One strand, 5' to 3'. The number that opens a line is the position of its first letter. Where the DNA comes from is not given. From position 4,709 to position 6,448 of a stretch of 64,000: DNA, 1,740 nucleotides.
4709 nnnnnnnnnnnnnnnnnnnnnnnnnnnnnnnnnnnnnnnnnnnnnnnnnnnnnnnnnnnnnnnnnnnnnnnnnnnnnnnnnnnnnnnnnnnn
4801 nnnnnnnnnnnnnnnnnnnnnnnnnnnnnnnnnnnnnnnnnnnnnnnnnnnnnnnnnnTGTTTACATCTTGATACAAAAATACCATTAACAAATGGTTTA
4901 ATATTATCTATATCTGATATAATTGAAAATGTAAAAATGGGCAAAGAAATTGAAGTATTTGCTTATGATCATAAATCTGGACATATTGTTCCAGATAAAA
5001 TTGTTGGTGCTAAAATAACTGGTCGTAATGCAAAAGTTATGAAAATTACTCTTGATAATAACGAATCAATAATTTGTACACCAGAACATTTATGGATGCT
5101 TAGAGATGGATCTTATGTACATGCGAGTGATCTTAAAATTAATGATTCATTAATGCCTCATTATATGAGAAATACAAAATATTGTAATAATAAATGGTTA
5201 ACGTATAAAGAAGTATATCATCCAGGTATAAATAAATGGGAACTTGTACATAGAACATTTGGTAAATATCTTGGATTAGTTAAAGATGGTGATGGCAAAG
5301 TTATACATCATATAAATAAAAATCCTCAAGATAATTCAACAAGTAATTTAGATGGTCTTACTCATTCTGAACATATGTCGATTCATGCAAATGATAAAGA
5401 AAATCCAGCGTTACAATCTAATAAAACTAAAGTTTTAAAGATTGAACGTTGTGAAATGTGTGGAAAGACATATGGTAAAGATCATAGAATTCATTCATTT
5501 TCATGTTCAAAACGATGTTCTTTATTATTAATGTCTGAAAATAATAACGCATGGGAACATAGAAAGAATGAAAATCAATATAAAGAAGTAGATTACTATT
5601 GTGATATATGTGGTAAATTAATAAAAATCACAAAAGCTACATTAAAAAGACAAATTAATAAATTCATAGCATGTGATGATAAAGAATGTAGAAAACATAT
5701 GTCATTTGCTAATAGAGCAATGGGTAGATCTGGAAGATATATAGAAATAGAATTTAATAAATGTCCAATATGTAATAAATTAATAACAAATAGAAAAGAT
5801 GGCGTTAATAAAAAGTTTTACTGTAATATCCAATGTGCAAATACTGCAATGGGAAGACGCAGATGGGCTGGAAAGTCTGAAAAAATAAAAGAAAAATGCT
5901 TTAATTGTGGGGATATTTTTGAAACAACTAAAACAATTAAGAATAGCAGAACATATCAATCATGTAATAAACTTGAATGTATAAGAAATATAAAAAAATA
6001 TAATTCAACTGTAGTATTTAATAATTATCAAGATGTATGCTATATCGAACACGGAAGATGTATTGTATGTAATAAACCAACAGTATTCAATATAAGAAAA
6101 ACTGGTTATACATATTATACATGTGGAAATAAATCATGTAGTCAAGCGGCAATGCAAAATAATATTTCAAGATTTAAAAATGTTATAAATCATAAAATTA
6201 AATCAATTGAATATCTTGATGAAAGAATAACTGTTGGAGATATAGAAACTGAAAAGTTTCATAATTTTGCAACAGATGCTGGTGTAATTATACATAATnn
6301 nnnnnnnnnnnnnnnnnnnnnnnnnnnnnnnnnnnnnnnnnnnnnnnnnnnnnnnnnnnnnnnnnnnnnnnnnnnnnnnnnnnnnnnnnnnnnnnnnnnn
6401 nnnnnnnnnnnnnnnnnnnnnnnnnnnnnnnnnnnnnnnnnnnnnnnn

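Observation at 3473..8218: Portal gene carrying two large inteins, each with an HNH endonuclease plus a tandem array of Cys4 zinc-ribbon repeats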

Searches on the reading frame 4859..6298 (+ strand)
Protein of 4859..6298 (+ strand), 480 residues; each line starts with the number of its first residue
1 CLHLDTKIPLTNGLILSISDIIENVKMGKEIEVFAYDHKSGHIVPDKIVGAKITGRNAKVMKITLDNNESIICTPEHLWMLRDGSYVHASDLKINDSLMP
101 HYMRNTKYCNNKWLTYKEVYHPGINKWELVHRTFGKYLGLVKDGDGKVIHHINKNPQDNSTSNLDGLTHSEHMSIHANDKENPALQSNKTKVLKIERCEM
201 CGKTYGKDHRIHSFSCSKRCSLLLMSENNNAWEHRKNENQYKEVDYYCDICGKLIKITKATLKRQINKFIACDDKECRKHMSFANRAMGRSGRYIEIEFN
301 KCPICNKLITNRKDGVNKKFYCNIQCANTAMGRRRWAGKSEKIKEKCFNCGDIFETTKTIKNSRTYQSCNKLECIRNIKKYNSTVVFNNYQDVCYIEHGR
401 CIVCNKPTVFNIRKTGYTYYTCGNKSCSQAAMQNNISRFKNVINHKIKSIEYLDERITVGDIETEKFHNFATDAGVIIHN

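Call 10: find_homologous_proteins(query=window:4859-6298:+, max_evalue=0.001)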
Query seq(480 aa) (480 aa): 192 proteins with E <= 0.001 among 3752 candidates; the best 120 are listed.
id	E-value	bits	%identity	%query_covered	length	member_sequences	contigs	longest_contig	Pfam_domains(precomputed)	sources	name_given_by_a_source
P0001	1.5e-102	362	37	59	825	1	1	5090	PF14890.12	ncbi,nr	ncbi:MAG: hypothetical protein K9L74_07745, partial [Candidatus Izimaplasma sp.]|nr:hypothetical pro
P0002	1.6e-90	322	42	82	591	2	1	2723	PF13392.13,PF07230.17,PF14890.12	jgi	-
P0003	3.9e-34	136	51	22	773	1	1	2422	PF07230.17,PF14890.12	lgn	-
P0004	1.1e-33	135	41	24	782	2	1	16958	PF07591.16,PF07230.17,PF14890.12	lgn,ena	-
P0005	7.9e-32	129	33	46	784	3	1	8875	PF13155.13,PF03796.22,PF13662.13,PF01079.26,PF14890.12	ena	-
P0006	2.0e-31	127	39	38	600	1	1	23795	PF14890.12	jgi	jgi:hypothetical protein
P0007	1.2e-30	125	39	21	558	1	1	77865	PF07230.17,PF14890.12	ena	-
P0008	1.5e-29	121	37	37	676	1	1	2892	PF00986.27,PF01751.29,PF14890.12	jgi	jgi:DNA gyrase subunit B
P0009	2.0e-29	121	39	38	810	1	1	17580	PF13392.13,PF07230.17,PF14890.12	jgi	jgi:hypothetical protein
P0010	2.0e-29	121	39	38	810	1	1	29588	PF13392.13,PF07230.17,PF14890.12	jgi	jgi:hypothetical protein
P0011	4.2e-29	120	39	37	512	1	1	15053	PF04965.20,PF14890.12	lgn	-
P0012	5.8e-29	119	39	37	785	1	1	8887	PF13392.13,PF14890.12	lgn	-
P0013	1.6e-28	118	38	37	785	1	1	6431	PF13392.13,PF14890.12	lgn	-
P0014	2.7e-28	117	39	37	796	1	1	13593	PF13392.13,PF14890.12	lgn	-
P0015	4.6e-28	116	38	37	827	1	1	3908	PF00986.27,PF01751.29,PF00204.32,PF14890.12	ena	-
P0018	2.6e-27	114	38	37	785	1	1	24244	PF13392.13,PF14890.12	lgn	-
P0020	9.0e-27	112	37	37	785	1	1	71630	PF13392.13,PF14890.12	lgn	-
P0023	1.0e-25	109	39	37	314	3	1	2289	PF13392.13,PF14890.12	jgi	jgi:hypothetical protein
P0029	1.2e-24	105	36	43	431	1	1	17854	PF01139.23,PF13392.13,PF14890.12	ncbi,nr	ncbi:MAG: RtcB family protein, partial [Candidatus Nanoarchaeia archaeon]|nr:RtcB family protein [Ca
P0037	5.2e-24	103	26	100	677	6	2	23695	PF13392.13,PF14890.12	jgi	-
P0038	5.2e-24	103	32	39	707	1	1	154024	PF01139.23,PF13392.13,PF14890.12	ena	-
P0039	6.2e-24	103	35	38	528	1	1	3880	PF13392.13,PF14890.12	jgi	jgi:hypothetical protein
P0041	1.1e-23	102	40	37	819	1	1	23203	PF00270.36,PF13392.13,PF04851.22,PF14890.12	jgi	-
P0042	1.6e-23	101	35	41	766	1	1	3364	PF01139.23,PF13392.13,PF14890.12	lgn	-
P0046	2.6e-23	101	34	38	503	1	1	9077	PF13392.13,PF14890.12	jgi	jgi:hypothetical protein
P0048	3.0e-23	101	37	37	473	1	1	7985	PF04965.20,PF13392.13,PF14890.12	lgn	-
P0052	4.4e-23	100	38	42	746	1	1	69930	PF01139.23,PF13392.13,PF14890.12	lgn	-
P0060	1.0e-22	99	37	37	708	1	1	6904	PF01139.23,PF13392.13,PF14890.12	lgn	-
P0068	2.9e-22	97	31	53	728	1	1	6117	PF01139.23,PF13392.13,PF14890.12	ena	-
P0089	4.2e-21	93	33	44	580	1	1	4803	PF00656.28,PF13392.13,PF14890.12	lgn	-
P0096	1.6e-20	92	35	43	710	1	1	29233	PF01139.23,PF13392.13,PF14890.12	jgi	jgi:tRNA-splicing ligase RtcB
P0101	2.8e-20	91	35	39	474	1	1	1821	PF01139.23,PF13392.13,PF14890.12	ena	-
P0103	5.2e-20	90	36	39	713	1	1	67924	PF01139.23,PF13392.13,PF14890.12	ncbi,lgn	-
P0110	7.5e-20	89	32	38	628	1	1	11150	PF00656.28,PF13392.13,PF14890.12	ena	-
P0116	1.3e-19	89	33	40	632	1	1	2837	PF01139.23,PF13392.13,PF14890.12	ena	-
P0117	1.6e-19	88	34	39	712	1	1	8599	PF01139.23,PF13392.13,PF14890.12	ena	-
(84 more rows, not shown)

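Call 38: predict_structure(alignment_id=A2)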
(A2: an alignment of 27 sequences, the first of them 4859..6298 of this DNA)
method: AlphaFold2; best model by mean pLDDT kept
length: 480 residues; sequences in the alignment: 27
mean_pLDDT: 81.9   pTM: 0.53
mean pLDDT of the five models: 81.9, 81.4, 81.3, 80.9, 79.4
residues with pLDDT >= 90: 231; 70-90: 138; 50-70: 76; < 50: 35
segments of 3 or more residues with pLDDT < 50: 185-193, 385-396, 412-418, 437-442
pLDDT, mean of each block of 10 residues (from residue 1): 97 95 97 97 98 97 95 98 97 97 81 79 95 97 94 92 96 83 49 65 68 70 65 69 91 93 87 91 76 71 85 65 82 69 90 87 81 81 51 50 71 47 71 52 78 98 97 96
secondary structure, 60 per line:
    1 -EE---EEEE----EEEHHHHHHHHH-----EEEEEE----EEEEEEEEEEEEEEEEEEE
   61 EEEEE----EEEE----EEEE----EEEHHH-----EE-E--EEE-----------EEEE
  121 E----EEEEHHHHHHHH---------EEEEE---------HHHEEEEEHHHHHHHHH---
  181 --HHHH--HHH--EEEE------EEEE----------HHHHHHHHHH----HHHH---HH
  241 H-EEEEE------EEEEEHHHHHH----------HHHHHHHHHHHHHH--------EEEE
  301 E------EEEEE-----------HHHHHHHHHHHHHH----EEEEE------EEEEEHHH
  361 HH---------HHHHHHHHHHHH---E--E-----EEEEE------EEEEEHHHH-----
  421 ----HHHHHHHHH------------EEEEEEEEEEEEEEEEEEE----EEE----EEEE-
elements in order: E7-10 E15-17 H18-26 E32-37 E42-65 E70-73 E78-81 E86-88 E103-105 E117-121 E126-129 H130-137 E147-151 E164-168 H169-177 H183-186 E194-197 E204-207 H218-227 H232-235 E243-247 E254-258 H259-264 H275-288 E297-301 E308-312 H324-337 E342-346 E353-357 H358-362 H372-383 E396-400 E407-411 H412-415 H425-433 E446-464 E469-471 E476-479

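Call 41: fold_search(model_id=the predicted structure, library=pdb)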
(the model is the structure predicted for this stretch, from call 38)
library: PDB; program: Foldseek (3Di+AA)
matches with E <= 10: 310; with E <= 0.001: 37
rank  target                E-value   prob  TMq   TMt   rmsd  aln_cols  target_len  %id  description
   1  1dq3                  6.4e-09  1.00  0.26  0.27  28.0       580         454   11  CRYSTAL STRUCTURE OF AN ARCHAEAL INTEIN-ENCODED HOMING ENDONUCLEASE PI-PFUI (released 2000-07-05)
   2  7qss                  2.6e-06  1.00  0.26  0.28  26.4       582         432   13  Crystal structure of homing endonuclease-associated TliVMA intein (C1A) (released 2022-03-30)
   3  8ubs_A                1.1e-05  1.00  0.20  0.62   8.9       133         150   22  Crystal structure of NrdJ-1 split intein fusion (released 2024-10-09)
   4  5i0a                  1.4e-05  1.00  0.18  0.60   1.7       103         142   22  RecA mini intein in complex with cisplatin (released 2016-09-21)
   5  4kl5_A                1.4e-05  1.00  0.17  0.56   1.7        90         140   23  Crystal structure of NpuDnaE intein (released 2013-09-04)
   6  6rpq                  2.5e-05  1.00  0.18  0.33  11.6       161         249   19  Crystal structure of PhoCDC21-1 intein (released 2019-08-14)
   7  6frg                  3.2e-05  1.00  0.20  0.58   8.4       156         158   15  Crystal structure of G-1F mutant of Ssp DnaB Mini-Intein variant M86 (released 2019-01-30)
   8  1zd7_A                3.6e-05  1.00  0.19  0.52   3.0       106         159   20  1.7 Angstrom Crystal Structure Of Post-Splicing Form of a dnaE Intein from Synechocystis Sp. Pcc 6803 (released 2006-01-24)
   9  4kl5_B                3.8e-05  1.00  0.18  0.57  11.2       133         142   18  Crystal structure of NpuDnaE intein (released 2013-09-04)
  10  2in9                  4.0e-05  1.00  0.19  0.61   5.2       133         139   19  crystal structure of Mtu recA intein, splicing domain (released 2007-05-01)
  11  7qst                  4.3e-05  1.00  0.25  0.32  24.5       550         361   12  Crystal structure of homing endonuclease-associated PhoVMA intein (C1A) (released 2022-03-30)
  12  3nzm                  5.1e-05  1.00  0.19  0.50   6.0       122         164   19  Crystal structure of DNAE intein with N-extein in redox trap (released 2011-06-01)
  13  3ifj_A                5.4e-05  1.00  0.18  0.61   1.7       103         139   22  Crystal structure of Mtu recA intein, splicing domain (released 2009-10-06)
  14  2in0                  6.0e-05  1.00  0.18  0.61   1.8       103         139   22  crystal structure of Mtu recA intein splicing domain (released 2007-05-01)
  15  3igd                  6.0e-05  1.00  0.18  0.60   1.9       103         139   22  Crystal structure of Mtu recA intein, splicing domain (released 2009-10-06)
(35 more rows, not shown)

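Call 46: search_protein_families(library=ncbifam, proteins=[window:4859-6298:+], max_evalue=0.01)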
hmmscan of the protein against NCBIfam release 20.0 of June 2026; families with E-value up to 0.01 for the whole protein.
window:4859-6298:+ (480 aa): 2 families
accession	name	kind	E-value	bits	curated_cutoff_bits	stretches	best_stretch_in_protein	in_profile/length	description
NF052663.1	RtcB_rel_intein2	exception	2.5e-27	96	1050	1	1-480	78-310/626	intein-containing RctB family protein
TIGR01445.1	intein_Nterm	domain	8.1e-10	39.6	24.5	1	1-78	1-80/83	intein N-terminal splicing region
